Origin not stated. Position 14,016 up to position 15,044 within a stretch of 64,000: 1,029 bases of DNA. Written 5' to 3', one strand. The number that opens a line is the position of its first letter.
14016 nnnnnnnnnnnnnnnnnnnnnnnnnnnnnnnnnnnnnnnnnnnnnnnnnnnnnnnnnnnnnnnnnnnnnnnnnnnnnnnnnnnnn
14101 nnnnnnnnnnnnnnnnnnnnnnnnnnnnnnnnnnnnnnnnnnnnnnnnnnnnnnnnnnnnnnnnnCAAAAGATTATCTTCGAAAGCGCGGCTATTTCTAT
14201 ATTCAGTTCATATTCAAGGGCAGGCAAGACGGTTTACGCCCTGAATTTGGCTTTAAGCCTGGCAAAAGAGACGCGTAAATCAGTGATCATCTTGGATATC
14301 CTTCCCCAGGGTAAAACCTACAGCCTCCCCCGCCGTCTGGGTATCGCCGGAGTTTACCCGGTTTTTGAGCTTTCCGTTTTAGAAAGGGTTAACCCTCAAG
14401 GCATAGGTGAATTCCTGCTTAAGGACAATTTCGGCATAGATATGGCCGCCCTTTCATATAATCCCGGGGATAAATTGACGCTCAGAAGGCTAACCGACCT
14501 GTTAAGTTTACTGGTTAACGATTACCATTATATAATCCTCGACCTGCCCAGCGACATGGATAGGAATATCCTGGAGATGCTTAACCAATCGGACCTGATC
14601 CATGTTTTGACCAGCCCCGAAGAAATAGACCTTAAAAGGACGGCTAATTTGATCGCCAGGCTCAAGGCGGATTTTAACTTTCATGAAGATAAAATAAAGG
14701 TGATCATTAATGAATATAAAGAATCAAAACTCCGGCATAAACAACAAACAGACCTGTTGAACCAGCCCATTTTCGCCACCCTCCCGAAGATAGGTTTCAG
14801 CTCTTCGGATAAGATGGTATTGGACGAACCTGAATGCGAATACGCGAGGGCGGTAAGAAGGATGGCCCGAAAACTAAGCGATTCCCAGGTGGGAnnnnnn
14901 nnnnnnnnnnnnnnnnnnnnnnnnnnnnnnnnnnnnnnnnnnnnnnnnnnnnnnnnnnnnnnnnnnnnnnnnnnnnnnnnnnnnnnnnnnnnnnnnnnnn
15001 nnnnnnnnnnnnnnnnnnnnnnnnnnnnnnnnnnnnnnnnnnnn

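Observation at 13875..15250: Degenerate Walker-A MinD/CpaE-like domain inserted between sensor and lipase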

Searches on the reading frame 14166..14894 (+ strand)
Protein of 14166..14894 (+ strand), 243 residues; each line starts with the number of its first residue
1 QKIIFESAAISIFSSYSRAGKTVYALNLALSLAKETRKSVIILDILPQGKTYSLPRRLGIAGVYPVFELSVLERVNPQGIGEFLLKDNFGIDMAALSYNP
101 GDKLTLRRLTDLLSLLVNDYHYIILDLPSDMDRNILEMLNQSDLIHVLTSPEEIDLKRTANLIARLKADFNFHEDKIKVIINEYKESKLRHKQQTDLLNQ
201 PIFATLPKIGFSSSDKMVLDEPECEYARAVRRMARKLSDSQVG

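Call 5: search_solved_structures(query=window:14169-14888:+, max_evalue=1, show_alignments=3)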
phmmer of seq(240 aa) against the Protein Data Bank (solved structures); distinct sequences matched with E-value up to 1: 22.
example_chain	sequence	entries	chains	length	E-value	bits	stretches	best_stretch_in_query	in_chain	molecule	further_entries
7rdr_A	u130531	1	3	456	3.5e-06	29.8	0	90-123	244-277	Circular tendon repeat protein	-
3ea0_A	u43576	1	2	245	5.3e-05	25.9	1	104-208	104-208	ATPase, ParA family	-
8ray_B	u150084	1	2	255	0.00019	24.1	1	11-146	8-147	ParA family protein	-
4v02_A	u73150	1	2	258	0.00022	23.9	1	9-206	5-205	SITE-DETERMINING PROTEIN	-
4v03_A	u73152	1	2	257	0.00032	23.4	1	9-206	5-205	SITE-DETERMINING PROTEIN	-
6u1q_A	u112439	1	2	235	0.0016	21.1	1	11-130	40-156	VpsO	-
2bek_A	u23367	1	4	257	0.0028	20.3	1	11-166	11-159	SEGREGATION PROTEIN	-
1wcv_1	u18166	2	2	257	0.0075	18.9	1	11-166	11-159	SEGREGATION PROTEIN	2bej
1ion_A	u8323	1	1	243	0.01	18.5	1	8-207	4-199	PROBABLE CELL DIVISION INHIBITOR MIND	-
8jmj_A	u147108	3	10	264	0.014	18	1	8-139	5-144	SpoOJ regulator (Soj)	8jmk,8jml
4jmp_A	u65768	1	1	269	0.021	17.4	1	9-129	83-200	C-terminal fragment of CapA, Protein tyrosine kinase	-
3bfv_A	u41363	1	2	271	0.021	17.4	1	9-129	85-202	Membrane protein CapA1, Protein tyrosine kinase,Protein tyrosine kinase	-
1g3q_A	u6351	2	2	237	0.032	16.8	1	9-207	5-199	CELL DIVISION INHIBITOR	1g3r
6iub_A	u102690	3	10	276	0.037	16.6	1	8-139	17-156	SpoOJ regulator (Soj)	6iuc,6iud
3ez9_A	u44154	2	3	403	0.075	15.6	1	110-167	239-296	ParA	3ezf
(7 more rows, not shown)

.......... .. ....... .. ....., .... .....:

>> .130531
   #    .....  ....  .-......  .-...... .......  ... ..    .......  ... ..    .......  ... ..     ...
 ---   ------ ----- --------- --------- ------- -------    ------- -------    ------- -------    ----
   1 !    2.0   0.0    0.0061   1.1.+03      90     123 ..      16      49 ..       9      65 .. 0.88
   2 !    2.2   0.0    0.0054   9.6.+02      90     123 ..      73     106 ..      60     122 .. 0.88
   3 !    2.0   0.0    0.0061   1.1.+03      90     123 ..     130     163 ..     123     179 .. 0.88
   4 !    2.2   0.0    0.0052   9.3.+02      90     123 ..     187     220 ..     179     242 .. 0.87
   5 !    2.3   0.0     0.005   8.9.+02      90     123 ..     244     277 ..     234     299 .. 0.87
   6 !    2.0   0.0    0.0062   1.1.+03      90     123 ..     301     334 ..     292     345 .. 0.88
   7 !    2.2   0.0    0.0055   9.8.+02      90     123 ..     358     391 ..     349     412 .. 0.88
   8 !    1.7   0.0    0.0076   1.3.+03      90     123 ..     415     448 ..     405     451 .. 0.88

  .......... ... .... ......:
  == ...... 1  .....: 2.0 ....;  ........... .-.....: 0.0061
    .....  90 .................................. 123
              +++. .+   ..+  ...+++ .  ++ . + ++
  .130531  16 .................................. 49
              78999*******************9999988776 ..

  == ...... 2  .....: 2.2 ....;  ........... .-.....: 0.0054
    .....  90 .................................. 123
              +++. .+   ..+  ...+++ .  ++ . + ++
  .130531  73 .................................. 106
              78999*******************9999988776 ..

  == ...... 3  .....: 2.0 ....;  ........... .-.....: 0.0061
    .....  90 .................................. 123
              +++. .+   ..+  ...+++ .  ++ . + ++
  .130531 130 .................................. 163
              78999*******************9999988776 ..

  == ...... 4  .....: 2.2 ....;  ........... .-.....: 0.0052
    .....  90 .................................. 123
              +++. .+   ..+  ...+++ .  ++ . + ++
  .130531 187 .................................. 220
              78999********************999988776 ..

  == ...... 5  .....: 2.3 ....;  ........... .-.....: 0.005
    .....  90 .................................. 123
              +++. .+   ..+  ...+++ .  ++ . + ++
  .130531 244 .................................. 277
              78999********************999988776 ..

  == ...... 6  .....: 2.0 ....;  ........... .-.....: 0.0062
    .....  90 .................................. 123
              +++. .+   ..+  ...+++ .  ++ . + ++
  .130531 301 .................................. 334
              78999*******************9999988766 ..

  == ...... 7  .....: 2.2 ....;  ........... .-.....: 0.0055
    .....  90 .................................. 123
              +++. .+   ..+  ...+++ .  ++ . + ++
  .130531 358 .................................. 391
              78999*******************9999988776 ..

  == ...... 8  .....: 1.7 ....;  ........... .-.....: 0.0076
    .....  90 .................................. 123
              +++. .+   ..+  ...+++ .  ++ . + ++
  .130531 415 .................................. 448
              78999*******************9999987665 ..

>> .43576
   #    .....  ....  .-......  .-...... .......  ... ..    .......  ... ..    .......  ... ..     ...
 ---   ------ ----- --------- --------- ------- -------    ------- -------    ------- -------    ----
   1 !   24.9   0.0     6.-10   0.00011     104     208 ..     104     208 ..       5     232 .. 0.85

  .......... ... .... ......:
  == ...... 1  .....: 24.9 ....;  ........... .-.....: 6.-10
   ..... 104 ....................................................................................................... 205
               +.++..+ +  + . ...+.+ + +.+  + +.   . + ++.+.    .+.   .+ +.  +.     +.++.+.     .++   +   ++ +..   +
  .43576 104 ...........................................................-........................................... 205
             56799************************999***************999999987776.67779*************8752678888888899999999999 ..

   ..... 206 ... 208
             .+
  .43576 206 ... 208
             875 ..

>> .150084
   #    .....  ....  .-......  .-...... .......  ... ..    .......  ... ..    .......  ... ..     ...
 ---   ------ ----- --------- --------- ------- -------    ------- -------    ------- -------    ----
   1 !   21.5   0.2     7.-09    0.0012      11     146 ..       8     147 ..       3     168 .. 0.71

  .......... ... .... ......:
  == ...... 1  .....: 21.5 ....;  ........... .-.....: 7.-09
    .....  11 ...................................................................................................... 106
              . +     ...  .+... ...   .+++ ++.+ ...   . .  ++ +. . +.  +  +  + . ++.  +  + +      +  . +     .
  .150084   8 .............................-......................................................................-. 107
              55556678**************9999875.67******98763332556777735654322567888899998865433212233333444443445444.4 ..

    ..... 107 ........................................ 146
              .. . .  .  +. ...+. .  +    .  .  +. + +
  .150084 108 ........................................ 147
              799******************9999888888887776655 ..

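Call 20: search_protein_representatives(protein=window:14166-14894:+)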
Query: 243 residues. Proteins with E-value up to 0.001 (for the whole library): 955; up to 1e-10: 87; up to 1e-30: 13. The best 150 are listed.
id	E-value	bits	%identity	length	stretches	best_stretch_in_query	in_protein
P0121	2.2e-81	288.8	60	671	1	2-243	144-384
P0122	7.5e-72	257.6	54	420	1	2-243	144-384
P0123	1.9e-68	246.5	51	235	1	10-237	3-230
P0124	2.1e-56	207.2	56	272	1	1-189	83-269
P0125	2.0e-46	174.5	56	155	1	83-228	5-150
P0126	4.6e-39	150.4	55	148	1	41-184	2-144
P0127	1.1e-35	139.4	59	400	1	131-243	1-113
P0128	2.0e-35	138.5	51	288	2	1-142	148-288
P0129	1.0e-34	136.2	39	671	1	1-243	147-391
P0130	1.6e-34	135.6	38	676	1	2-242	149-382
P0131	5.4e-32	127.3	37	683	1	2-240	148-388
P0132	4.8e-31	124.2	40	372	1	2-211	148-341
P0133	5.6e-31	124.0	39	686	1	5-243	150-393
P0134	2.9e-28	115.1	35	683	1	2-243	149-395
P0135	4.9e-27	111.1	35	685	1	4-242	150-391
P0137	8.0e-26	107.1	34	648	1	2-243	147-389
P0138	2.5e-24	102.2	30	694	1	2-243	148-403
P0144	4.8e-20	88.2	35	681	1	1-243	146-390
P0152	1.5e-17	80.1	32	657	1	1-243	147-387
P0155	6.9e-17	77.9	34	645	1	2-243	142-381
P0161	3.7e-16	75.5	31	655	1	7-243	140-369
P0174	1.1e-12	64.1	26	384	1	5-208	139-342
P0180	3.1e-12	62.7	26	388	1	8-236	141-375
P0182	3.5e-12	62.5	25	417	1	5-234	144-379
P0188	8.5e-12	61.3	30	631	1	2-243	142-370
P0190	1.6e-11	60.4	26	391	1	9-237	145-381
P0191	1.7e-11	60.3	29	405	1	9-208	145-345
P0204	6.9e-11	58.3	26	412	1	9-208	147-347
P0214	1.6e-10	57.1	25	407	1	9-208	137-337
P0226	4.8e-10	55.5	25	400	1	7-237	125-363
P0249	2.1e-09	53.4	25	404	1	8-239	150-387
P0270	6.4e-09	51.9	26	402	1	9-239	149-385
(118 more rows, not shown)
